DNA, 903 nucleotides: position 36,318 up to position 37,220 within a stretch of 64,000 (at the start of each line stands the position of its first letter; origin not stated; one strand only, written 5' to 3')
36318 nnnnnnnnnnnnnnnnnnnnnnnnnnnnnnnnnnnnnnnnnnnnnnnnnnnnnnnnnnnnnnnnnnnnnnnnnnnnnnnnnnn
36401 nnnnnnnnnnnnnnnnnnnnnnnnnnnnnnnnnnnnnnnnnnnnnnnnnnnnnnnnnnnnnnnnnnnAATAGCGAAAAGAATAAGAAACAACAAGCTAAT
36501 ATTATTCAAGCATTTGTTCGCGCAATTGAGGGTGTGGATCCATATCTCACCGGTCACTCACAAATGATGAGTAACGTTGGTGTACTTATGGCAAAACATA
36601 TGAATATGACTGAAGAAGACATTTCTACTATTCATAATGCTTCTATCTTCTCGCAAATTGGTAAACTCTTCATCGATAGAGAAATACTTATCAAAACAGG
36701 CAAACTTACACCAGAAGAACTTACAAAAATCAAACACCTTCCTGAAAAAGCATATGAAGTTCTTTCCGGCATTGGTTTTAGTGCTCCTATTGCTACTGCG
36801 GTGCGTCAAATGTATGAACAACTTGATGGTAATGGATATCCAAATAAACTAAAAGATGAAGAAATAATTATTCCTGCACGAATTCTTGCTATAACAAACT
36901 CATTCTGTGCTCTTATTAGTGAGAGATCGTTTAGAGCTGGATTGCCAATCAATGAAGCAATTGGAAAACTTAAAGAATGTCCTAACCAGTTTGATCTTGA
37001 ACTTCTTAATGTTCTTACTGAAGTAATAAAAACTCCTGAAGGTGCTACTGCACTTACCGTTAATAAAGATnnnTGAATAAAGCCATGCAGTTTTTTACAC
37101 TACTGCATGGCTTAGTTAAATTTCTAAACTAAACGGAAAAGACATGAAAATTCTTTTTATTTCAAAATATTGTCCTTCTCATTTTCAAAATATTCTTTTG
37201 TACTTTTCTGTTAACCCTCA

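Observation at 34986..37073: HD-GYP domain with all metal-ligand motifs substituted but GYP retained: candidate c-di-GMP receptor rather than phosphodiesterase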

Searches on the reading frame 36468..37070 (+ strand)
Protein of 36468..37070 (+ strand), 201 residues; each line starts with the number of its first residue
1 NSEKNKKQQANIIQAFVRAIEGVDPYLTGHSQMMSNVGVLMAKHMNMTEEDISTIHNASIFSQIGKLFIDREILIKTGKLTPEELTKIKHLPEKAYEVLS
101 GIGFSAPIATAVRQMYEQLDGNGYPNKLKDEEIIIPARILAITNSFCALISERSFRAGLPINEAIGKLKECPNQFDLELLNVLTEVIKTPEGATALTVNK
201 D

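Call 22: search_solved_structures(query=window:36468-37070:+, max_evalue=1, show_alignments=5)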
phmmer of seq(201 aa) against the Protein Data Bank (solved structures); distinct sequences matched with E-value up to 1: 6.
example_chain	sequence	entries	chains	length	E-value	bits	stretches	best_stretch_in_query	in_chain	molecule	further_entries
9rbz_A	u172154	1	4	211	1.7e-38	135.4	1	3-195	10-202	HD domain/sensory box protein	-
9rc0_A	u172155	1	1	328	6e-38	133.6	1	3-195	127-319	HD domain/sensory box protein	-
5z7c_A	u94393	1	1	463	6.4e-23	84.6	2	12-170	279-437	3'3'-cGAMP-specific phosphodiesterase 3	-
4mcw_A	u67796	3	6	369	5.3e-16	62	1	3-179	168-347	Metal dependent phosphohydrolase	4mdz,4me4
4r8z_A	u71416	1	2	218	1.1e-05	28.4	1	46-182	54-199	Cyclic di-GMP phosphodiesterase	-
8fjf_A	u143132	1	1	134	0.11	15.4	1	71-140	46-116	H10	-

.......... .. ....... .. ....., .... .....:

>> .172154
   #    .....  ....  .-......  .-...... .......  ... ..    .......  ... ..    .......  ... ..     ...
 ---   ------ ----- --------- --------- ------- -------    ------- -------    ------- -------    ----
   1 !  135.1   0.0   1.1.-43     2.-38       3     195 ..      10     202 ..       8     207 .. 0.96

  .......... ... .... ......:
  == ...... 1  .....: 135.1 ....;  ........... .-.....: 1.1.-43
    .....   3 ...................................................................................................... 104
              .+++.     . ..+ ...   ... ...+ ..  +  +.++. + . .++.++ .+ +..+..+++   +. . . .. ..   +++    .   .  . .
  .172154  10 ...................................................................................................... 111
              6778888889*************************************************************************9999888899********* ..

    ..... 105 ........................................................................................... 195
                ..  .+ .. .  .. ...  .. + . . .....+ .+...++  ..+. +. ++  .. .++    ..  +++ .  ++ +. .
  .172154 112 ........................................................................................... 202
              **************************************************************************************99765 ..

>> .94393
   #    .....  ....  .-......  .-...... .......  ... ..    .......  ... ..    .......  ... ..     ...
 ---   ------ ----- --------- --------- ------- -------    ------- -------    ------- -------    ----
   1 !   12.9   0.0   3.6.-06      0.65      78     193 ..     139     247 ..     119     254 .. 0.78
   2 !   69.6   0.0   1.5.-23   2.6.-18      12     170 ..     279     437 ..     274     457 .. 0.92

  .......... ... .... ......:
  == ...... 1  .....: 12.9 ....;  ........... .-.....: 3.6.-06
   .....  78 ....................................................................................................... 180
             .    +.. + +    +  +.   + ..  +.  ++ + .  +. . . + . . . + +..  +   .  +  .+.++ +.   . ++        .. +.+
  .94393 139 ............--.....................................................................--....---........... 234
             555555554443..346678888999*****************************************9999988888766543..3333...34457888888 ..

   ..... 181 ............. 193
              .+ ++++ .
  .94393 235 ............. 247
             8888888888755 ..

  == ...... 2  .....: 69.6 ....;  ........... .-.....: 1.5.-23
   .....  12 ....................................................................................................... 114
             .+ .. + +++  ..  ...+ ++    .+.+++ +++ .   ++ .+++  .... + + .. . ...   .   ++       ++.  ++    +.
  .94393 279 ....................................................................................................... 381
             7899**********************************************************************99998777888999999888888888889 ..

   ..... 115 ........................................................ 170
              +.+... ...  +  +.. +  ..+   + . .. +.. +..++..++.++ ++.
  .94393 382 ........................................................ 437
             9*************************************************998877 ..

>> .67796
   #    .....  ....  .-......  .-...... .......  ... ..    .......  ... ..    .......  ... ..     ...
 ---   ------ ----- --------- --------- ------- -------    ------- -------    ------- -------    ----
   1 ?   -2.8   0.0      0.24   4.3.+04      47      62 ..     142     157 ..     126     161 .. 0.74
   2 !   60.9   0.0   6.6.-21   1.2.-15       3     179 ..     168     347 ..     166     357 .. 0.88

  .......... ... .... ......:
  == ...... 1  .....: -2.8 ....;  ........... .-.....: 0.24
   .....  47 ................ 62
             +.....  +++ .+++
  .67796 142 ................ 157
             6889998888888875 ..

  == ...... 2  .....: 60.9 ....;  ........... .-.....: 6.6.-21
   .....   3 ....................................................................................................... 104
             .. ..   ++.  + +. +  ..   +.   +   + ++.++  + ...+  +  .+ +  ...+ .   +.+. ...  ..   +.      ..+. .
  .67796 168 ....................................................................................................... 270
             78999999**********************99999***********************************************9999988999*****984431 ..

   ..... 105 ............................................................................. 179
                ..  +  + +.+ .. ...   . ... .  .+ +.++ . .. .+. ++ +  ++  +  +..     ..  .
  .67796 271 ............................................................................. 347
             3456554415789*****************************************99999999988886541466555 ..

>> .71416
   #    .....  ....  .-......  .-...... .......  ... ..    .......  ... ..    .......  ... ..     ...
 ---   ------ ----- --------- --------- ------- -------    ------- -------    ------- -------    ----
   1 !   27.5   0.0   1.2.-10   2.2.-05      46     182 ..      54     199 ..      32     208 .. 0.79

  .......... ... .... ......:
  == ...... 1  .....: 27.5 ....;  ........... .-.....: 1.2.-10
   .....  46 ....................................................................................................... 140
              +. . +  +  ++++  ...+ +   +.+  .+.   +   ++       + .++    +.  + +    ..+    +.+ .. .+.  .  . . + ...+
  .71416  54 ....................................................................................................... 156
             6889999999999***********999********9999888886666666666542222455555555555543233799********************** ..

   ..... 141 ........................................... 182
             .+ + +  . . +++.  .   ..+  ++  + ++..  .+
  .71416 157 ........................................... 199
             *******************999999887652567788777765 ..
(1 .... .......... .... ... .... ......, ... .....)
